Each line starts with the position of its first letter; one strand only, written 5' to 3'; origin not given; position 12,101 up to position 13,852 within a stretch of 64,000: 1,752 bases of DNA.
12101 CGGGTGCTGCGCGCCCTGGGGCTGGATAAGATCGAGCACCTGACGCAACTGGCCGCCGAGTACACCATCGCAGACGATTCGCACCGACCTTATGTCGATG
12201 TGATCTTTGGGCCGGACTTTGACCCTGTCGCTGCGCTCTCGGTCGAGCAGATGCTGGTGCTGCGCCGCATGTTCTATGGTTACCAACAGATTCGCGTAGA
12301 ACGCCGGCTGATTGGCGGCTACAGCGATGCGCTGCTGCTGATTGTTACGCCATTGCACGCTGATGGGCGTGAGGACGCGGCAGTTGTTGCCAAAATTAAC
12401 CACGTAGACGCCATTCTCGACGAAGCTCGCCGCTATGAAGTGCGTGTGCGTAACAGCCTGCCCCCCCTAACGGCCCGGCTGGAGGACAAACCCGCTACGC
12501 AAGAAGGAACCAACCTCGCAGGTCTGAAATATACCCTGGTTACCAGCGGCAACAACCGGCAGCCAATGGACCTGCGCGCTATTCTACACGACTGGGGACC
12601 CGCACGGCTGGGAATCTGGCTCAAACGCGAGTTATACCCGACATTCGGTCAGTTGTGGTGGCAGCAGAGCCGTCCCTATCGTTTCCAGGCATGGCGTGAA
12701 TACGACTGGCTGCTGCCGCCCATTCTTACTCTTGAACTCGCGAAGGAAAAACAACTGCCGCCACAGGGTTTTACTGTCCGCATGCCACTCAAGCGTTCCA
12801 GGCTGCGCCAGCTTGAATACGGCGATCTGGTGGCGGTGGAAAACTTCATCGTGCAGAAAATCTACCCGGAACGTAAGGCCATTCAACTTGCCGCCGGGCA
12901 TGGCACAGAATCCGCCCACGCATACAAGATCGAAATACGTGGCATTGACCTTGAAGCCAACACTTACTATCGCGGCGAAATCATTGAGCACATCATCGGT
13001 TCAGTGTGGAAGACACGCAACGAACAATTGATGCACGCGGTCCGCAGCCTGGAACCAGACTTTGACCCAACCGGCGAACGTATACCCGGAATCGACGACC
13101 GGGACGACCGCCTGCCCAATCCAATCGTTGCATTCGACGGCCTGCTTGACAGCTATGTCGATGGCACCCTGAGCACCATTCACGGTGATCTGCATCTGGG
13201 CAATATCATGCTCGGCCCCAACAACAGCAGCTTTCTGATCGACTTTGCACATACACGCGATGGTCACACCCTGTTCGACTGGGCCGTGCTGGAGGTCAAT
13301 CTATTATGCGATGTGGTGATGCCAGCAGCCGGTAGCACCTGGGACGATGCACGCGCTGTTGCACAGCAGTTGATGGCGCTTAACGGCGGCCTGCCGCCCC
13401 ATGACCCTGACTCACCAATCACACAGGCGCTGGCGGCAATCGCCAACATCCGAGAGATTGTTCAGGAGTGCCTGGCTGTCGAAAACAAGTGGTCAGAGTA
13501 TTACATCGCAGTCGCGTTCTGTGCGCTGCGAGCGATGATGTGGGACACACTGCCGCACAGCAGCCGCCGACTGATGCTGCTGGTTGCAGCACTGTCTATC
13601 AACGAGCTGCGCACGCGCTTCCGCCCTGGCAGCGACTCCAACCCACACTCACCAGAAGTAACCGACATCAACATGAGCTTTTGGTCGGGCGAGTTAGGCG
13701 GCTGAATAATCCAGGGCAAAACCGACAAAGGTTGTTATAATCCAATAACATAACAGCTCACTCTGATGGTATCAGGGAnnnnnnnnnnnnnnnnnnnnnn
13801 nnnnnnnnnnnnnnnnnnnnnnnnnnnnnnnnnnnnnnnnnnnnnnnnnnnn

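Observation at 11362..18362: Three-gene phospho-signalling / STAND module: FHA protein, Clp_N-atypical kinase fusion, Ser/Thr-kinase-NTPase-WD40 giant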

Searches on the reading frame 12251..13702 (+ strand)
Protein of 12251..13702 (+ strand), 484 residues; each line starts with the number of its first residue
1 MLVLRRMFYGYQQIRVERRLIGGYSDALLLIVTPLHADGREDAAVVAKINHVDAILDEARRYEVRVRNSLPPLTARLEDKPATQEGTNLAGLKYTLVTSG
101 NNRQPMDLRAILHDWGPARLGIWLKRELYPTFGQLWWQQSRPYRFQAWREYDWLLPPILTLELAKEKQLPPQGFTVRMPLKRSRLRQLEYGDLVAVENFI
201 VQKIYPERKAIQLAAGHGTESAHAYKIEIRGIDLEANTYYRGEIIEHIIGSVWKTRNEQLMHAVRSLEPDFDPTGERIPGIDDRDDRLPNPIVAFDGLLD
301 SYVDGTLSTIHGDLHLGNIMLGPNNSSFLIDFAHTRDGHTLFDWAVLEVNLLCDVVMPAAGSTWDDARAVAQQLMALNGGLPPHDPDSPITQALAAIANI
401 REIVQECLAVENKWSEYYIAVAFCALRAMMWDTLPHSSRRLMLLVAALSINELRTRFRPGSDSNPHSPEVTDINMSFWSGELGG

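Call 59: search_protein_representatives(protein=window:12251-13702:+)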
Query: 484 residues. Proteins with E-value up to 0.001 (for the whole library): 975; up to 1e-10: 531; up to 1e-30: 161. The best 150 are listed.
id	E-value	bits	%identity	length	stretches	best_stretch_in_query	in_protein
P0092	7.0e-164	562.7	55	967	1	2-475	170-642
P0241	3.1e-150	517.7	53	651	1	1-463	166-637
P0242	1.4e-149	515.5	51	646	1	1-474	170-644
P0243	9.5e-148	509.5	53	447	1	28-462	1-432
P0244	1.3e-147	509.0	49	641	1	2-461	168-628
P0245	5.3e-144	497.1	52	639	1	2-455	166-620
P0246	2.9e-133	461.7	46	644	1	2-471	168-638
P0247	1.9e-131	455.7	48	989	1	2-456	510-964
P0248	3.0e-131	455.0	46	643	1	3-459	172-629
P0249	2.1e-130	452.3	48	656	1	3-469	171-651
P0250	5.4e-130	450.9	46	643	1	3-474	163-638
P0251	7.0e-130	450.6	47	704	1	2-472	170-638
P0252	4.5e-129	447.9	47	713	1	2-472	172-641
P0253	1.1e-121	423.6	44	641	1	3-462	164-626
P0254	1.4e-120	419.8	46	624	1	2-472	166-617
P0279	4.4e-74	266.5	36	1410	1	3-455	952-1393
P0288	1.3e-52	195.7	33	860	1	4-436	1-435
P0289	2.3e-52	194.9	30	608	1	3-454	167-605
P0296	4.1e-50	187.5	37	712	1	3-357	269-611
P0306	6.0e-44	167.1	32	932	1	4-453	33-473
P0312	2.3e-42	161.9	30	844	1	4-429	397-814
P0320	3.3e-40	154.8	40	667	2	1-172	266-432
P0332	1.3e-37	146.3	30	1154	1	3-449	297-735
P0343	2.1e-36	142.2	28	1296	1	7-451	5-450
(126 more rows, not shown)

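Call 60: search_protein_families(library=pfam, proteins=[P0247, P0279, P0288, P0296, P0306, P0312, P0320, P0332, P0343, P0289], max_evalue=0.0001)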
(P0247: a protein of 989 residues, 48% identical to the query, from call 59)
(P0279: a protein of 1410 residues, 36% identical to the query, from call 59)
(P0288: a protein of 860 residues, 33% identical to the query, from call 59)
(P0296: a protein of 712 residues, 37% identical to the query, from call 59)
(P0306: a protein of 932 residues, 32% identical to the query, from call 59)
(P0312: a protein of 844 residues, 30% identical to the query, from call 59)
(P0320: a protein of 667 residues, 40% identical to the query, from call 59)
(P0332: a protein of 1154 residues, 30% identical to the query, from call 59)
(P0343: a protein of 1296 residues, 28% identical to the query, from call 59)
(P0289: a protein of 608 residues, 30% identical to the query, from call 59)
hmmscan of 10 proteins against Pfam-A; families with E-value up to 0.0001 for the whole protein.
P0247 (989 aa): 6 families
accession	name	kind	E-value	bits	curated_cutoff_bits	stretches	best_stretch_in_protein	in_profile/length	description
PF19974.5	TCAD9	-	2.6e-25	89.9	40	1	534-936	17-427/429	Ternary complex associated domain 9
PF02861.25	Clp_N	-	2.4e-12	47.2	20.7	1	354-402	1-49/53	Clp amino terminal domain, pathogenicity island component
PF01656.29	CbiA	-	4.4e-07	30.3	25.4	1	3-193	1-54/125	CobQ/CobB/MinD/ParA nucleotide binding domain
PF13614.12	AAA_31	-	3.7e-05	24.2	27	0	2-54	3-55/177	AAA domain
PF01636.29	APH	-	6.1e-05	23.3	23.2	0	786-854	152-208/239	Phosphotransferase enzyme family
PF10609.15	ParA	-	7.4e-05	22.7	27.1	0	2-57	5-60/246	NUBPL iron-transfer P-loop NTPase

P0279 (1410 aa): 5 families
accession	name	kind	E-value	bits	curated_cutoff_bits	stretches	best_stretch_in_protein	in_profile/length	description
PF14516.12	AAA_35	-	6.6e-32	111.1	27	1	10-353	2-330/331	AAA-like domain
PF19974.5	TCAD9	-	3e-26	93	40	1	962-1303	2-349/429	Ternary complex associated domain 9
PF13749.12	HATPase_c_4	-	3.1e-10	40.3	26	1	515-598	3-83/89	Putative ATP-dependent DNA helicase recG C-terminal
PF02861.25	Clp_N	-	1.3e-09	38.5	20.7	0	893-922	18-47/53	Clp amino terminal domain, pathogenicity island component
PF13191.12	AAA_16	-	2.4e-06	28.6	32.6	1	38-165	25-158/167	AAA ATPase domain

P0288 (860 aa): 3 families
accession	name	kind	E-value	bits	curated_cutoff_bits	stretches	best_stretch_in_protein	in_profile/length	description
PF19974.5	TCAD9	-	1.6e-43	149.9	40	1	16-420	8-423/429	Ternary complex associated domain 9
PF13424.12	TPR_12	-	5e-10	39.9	30.1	1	764-836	3-77/77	Tetratricopeptide repeat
PF01636.29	APH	-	3.7e-07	30.6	23.2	1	297-351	169-222/239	Phosphotransferase enzyme family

P0296 (712 aa): 2 families
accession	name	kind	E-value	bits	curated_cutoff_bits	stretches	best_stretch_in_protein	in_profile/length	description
PF19974.5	TCAD9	-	1.8e-40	139.8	40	1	279-678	2-425/429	Ternary complex associated domain 9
PF01636.29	APH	-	7.1e-06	26.4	23.2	1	549-601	154-209/239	Phosphotransferase enzyme family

P0306 (932 aa): 2 families
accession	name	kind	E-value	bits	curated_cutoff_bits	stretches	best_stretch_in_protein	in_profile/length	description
PF19974.5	TCAD9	-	2.6e-40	139.4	40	1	42-448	2-426/429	Ternary complex associated domain 9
PF01636.29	APH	-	1.4e-08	35.3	23.2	1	47-364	3-206/239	Phosphotransferase enzyme family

P0312 (844 aa): 1 family
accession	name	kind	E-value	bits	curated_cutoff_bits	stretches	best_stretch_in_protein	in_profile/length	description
PF19974.5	TCAD9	-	5.8e-27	95.4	40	1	413-809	9-423/429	Ternary complex associated domain 9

P0320 (667 aa): 2 families
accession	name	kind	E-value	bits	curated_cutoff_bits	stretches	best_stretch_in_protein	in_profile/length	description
PF19974.5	TCAD9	-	2.2e-30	106.6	40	2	504-595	264-352/429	Ternary complex associated domain 9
PF01636.29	APH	-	1.5e-07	31.8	23.2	1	523-582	161-211/239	Phosphotransferase enzyme family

P0332 (1154 aa): 6 families
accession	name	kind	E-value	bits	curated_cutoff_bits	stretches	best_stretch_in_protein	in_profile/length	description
PF00069.31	Pkinase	-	1.3e-50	172.7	31.7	1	11-257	3-259/263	Protein kinase domain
PF19974.5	TCAD9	-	1.6e-43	149.9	40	1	310-716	5-429/429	Ternary complex associated domain 9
PF07714.23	PK_Tyr_Ser-Thr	-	9e-34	117.4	23.1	1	11-254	3-253/258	Protein tyrosine and serine/threonine kinase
PF01636.29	APH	-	4.6e-09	36.8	23.2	1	588-629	165-206/239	Phosphotransferase enzyme family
PF13424.12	TPR_12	-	4.5e-07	30.4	30.1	1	1063-1135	3-77/77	Tetratricopeptide repeat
PF06293.20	Kdo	-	3.6e-05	23.7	21.3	0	77-139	90-155/207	Lipopolysaccharide kinase (Kdo/WaaP) family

P0343 (1296 aa): 8 families
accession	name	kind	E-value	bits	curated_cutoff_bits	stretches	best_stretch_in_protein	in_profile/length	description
PF19974.5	TCAD9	-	1.2e-35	124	40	1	12-423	3-423/429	Ternary complex associated domain 9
PF13424.12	TPR_12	-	7.3e-16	58.6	30.1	1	1170-1236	7-75/77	Tetratricopeptide repeat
PF07719.23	TPR_2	-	1.4e-13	50.3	27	0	964-996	1-33/34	Tetratricopeptide repeat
PF00515.34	TPR_1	-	5.3e-10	39.1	27.8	0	964-995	1-32/34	Tetratricopeptide repeat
PF13181.12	TPR_8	-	9.9e-08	32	25.7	0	879-904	2-27/34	Tetratricopeptide repeat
PF01636.29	APH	-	1e-06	29.2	23.2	1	289-344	150-208/239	Phosphotransferase enzyme family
PF13428.12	TPR_14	-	7.3e-06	26.6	23.5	0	965-998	2-35/44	Tetratricopeptide repeat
PF13191.12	AAA_16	-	2.9e-05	25.1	32.6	1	492-536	2-51/167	AAA ATPase domain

P0289 (608 aa): 1 family
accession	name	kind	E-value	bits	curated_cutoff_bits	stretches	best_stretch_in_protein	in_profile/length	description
PF02861.25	Clp_N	-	8.1e-15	55.2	20.7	1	11-62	1-52/53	Clp amino terminal domain, pathogenicity island component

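Call 63: find_encoding_contigs(protein=P0289, flank=5000, max_places=2)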
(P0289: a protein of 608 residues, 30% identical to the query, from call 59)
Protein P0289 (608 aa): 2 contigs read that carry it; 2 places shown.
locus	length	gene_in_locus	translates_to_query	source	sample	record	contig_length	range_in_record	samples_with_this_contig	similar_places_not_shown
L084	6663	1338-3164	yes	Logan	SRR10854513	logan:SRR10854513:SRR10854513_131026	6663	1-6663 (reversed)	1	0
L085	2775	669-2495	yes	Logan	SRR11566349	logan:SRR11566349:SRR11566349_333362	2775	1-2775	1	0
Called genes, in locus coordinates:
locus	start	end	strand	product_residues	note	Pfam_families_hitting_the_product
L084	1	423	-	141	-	?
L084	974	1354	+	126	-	PF16697:Yop-YscD_cpl, PF00498:FHA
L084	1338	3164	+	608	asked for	PF02861:Clp_N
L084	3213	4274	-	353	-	PF00180:Iso_dh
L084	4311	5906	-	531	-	PF00682:HMGL-like, PF22617:HCS_D2, PF08502:LeuA_dimer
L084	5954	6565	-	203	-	PF00694:Aconitase_C, PF27512:LeuD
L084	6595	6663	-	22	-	?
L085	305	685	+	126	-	PF16697:Yop-YscD_cpl, PF00498:FHA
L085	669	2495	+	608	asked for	PF02861:Clp_N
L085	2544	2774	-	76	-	?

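Call 64: find_encoding_contigs(protein=P0332, flank=5000, max_places=2)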
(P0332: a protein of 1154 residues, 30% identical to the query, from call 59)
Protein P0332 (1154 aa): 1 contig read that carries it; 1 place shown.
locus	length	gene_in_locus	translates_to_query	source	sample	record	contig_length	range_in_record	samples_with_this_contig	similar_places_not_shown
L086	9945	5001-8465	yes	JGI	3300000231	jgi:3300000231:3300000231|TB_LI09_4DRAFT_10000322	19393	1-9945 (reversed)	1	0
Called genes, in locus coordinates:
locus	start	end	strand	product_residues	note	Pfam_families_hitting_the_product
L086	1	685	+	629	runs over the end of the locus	PF02518:HATPase_c (faint), PF13589:HATPase_c_3, PF00183:HSP90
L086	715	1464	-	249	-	PF05685:Uma2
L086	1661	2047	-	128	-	PF01989:AcnX_swivel_put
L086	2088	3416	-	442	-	PF04412:AcnX, PF28403:AcnX_2nd, PF28406:AcnX_3rd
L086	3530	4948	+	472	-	PF20703:nSTAND1 (faint), PF00486:Trans_reg_C (weak)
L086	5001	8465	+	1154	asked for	PF00069:Pkinase, PF07714:PK_Tyr_Ser-Thr, PF19974:TCAD9, PF01636:APH (weak), PF13424:TPR_12 (weak)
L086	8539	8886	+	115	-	PF18765:Polbeta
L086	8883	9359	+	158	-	PF20797:HepT-like_2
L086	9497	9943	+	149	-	?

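Call 65: search_protein_families(library=pfam, proteins=[L086:3530-4945:+, L084:974-1351:+], max_evalue=0.01)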
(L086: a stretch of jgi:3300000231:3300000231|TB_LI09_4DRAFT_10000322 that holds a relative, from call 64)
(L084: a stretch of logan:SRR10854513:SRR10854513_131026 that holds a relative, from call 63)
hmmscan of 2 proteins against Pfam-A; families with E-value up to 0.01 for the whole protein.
L086:3530-4945:+ (472 aa): 3 families
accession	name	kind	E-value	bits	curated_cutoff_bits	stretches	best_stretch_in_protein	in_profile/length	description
PF00486.34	Trans_reg_C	-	1.3e-07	32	26.2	1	386-456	6-73/77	Transcriptional regulatory protein, C terminal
PF20703.3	nSTAND1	-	1.8e-05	25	27.1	1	15-298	19-279/379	Novel STAND NTPase 1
PF24883.2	NPHP3_N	-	0.0033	18.1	24.8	1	34-166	27-148/164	Nephrocystin 3, N-terminal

L084:974-1351:+ (126 aa): 2 families
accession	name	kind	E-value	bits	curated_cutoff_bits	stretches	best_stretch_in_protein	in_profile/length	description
PF00498.31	FHA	-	1.2e-15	58.2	20.7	1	37-109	1-67/67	FHA domain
PF16697.10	Yop-YscD_cpl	-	1.5e-11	44.8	33.2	1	36-116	18-91/94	Inner membrane component of T3SS, cytoplasmic domain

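Call 66: find_encoding_contigs(protein=P0320, flank=6000, max_places=3)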
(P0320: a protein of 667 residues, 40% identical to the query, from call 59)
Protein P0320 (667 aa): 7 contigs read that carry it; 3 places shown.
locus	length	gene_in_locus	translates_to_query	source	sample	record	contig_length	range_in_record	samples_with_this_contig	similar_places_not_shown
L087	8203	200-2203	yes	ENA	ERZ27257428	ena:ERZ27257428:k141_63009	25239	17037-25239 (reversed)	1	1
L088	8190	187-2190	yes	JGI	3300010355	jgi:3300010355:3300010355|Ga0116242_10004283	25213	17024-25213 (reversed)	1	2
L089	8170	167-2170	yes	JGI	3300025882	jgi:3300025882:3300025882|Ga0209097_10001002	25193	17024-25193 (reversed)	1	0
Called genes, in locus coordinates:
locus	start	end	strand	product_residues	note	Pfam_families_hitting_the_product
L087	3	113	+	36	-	?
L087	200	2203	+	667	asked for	PF19974:TCAD9, PF01636:APH (weak), PF19974:TCAD9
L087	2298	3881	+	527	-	PF12450:vWF_A, PF00092:VWA, PF13519:VWA_2, PF13768:VWA_3, PF12034:YfbK_C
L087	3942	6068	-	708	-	PF16656:Pur_ac_phosph_N (faint), PF00041:fn3 (faint), PF25788:Ig_Rha78A_N (faint), PF25059:FN3_DSCAM-DSCAML_C (faint), PF24489:Ig_J_second (faint), PF28033:Fn3_ROS1 (faint), PF03781:FGE-sulfatase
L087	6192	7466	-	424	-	PF03781:FGE-sulfatase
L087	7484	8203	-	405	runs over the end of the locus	PF03781:FGE-sulfatase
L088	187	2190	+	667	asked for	PF19974:TCAD9, PF01636:APH (weak), PF19974:TCAD9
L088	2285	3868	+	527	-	PF12450:vWF_A, PF00092:VWA, PF13519:VWA_2, PF13768:VWA_3, PF12034:YfbK_C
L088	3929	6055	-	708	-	PF16656:Pur_ac_phosph_N (faint), PF00041:fn3 (faint), PF25788:Ig_Rha78A_N (faint), PF25059:FN3_DSCAM-DSCAML_C (faint), PF24489:Ig_J_second (faint), PF28033:Fn3_ROS1 (faint), PF03781:FGE-sulfatase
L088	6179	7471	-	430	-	PF03781:FGE-sulfatase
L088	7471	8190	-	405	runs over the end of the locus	PF03781:FGE-sulfatase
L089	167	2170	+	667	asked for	PF19974:TCAD9, PF01636:APH (weak), PF19974:TCAD9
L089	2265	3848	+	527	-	PF12450:vWF_A, PF00092:VWA, PF13519:VWA_2, PF13768:VWA_3, PF12034:YfbK_C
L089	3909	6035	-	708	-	PF16656:Pur_ac_phosph_N (faint), PF00041:fn3 (faint), PF25788:Ig_Rha78A_N (faint), PF25059:FN3_DSCAM-DSCAML_C (faint), PF24489:Ig_J_second (faint), PF28033:Fn3_ROS1 (faint), PF03781:FGE-sulfatase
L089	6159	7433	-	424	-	PF03781:FGE-sulfatase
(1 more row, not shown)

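Call 67: find_encoding_contigs(protein=P0343, flank=6000, max_places=2)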
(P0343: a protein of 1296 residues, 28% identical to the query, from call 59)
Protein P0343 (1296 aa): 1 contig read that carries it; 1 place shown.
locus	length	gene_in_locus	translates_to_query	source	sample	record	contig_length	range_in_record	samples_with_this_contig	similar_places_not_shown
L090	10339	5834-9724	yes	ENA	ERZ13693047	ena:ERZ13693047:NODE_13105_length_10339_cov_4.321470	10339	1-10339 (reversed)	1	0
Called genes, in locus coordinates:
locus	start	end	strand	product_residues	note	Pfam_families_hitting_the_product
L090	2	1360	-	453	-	?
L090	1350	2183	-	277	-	PF17124:ThiJ_like, PF01965:DJ-1_PfpI (weak)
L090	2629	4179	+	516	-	PF00486:Trans_reg_C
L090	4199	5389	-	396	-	-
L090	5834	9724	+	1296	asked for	PF19974:TCAD9, PF01636:APH (weak), PF00515:TPR_1 (faint), PF07719:TPR_2 (faint), PF13181:TPR_8 (faint), PF13424:TPR_12 (faint), PF13428:TPR_14 (faint)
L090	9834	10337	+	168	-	?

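Call 78: predict_structure(alignment_id=A2)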
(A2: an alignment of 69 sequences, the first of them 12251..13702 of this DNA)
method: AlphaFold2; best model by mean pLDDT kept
length: 484 residues; sequences in the alignment: 69
mean_pLDDT: 91.7   pTM: 0.91
mean pLDDT of the five models: 91.7, 91.1, 91.0, 90.8, 90.2
residues with pLDDT >= 90: 413; 70-90: 34; 50-70: 21; < 50: 16
segments of 3 or more residues with pLDDT < 50: 469-479, 481-484
pLDDT, mean of each block of 10 residues (from residue 1): 96 96 87 97 95 94 95 90 94 87 85 95 98 95 95 97 95 94 93 96 94 80 87 95 95 97 98 96 81 96 96 96 93 96 98 98 97 95 94 98 98 97 98 96 98 82 51 47 45
secondary structure, 60 per line:
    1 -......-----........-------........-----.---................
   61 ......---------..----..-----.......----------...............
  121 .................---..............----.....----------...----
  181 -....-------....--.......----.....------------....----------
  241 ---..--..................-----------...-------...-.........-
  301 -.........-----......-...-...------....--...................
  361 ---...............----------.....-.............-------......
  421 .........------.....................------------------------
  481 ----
elements in order: H2-7 E13-20 E28-35 E45-51 H52-66 E89-95 H108-137 E141-146 H147-154 E159-163 E174-176 H182-185 E193-196 E199-205 E210-214 E227-230 E248-255 H256-265 E277-279 E287-289 H291-299 E302-310 E319-321 E327-329 E336-339 H342-360 H364-378 H389-393 H395-407 H415-429 H436-456

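Call 80: fold_search(model_id=the predicted structure, library=pdb)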
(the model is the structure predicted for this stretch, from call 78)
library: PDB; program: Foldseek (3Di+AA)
matches with E <= 10: 1628; with E <= 0.001: 60
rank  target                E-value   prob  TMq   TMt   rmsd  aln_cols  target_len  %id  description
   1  1nd4_A                1.0e-05  1.00  0.27  0.48  12.9       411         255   14  Crystal structure of aminoglycoside-3'-phosphotransferase-IIa (released 2003-09-16)
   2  6sum_A                1.3e-05  1.00  0.30  0.40  11.8       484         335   10  Amicoumacin kinase hAmiN in complex with AMP-PNP, MG2+ and Ami (released 2020-07-22)
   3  2olc_B                1.8e-05  1.00  0.34  0.41  11.2       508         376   11  Crystal structure of 5-methylthioribose kinase in complex with ADP-2Ho (released 2007-05-22)
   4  2olc_A                3.6e-05  1.00  0.33  0.39  11.0       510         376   12  Crystal structure of 5-methylthioribose kinase in complex with ADP-2Ho (released 2007-05-22)
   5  9a5i_A                4.2e-05  1.00  0.32  0.38  14.5       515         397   11  Integrative model of MTNK-DHOM by crosslinking MS and deep learning (released 2024-09-18)
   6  2pul_A                5.2e-05  1.00  0.34  0.41  10.5       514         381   11  Structures of 5-methylthioribose kinase reveal substrate specificity and unusual mode of nucleotide binding (released 2007-05-22)
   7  9fsg_A                5.2e-05  1.00  0.30  0.36  15.4       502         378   11  25-hydroxy steroid kinase (25-HSK) + 25-OH-cholest-1,4-diene-3-one (released 2026-01-14)
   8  4fex_C                5.5e-05  1.00  0.28  0.47  13.5       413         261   12  Crystal structure of the aminoglycoside phosphotransferase APH(3')-Ia, with substrate kanamycin and small molecule inh (released 2012-06-20)
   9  6sui                  8.5e-05  1.00  0.35  0.46  11.8       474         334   11  AMICOUMACIN KINASE AMIN (released 2020-07-22)
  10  3ats                  8.5e-05  1.00  0.31  0.39  11.5       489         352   13  Crystal structure of Rv3168 (released 2011-08-03)
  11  8jsu_D                1.1e-04  1.00  0.29  0.41  13.1       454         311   12  The crystal structure of TvaE in complex with TvaLP (released 2025-09-03)
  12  8jsu_B                1.1e-04  1.00  0.28  0.39  13.4       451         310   13  The crystal structure of TvaE in complex with TvaLP (released 2025-09-03)
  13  2pul_B                1.2e-04  1.00  0.31  0.39  11.3       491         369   12  Structures of 5-methylthioribose kinase reveal substrate specificity and unusual mode of nucleotide binding (released 2007-05-22)
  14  2pun_B                1.2e-04  1.00  0.31  0.37  12.3       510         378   12  Structures of 5-methylthioribose kinase reveal substrate specificity and unusual mode of nucleotide binding (released 2007-05-22)
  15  4ej7_B                1.3e-04  1.00  0.29  0.49  13.4       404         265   12  Crystal structure of the aminoglycoside phosphotransferase APH(3')-Ia, ATP-bound (released 2012-04-18)
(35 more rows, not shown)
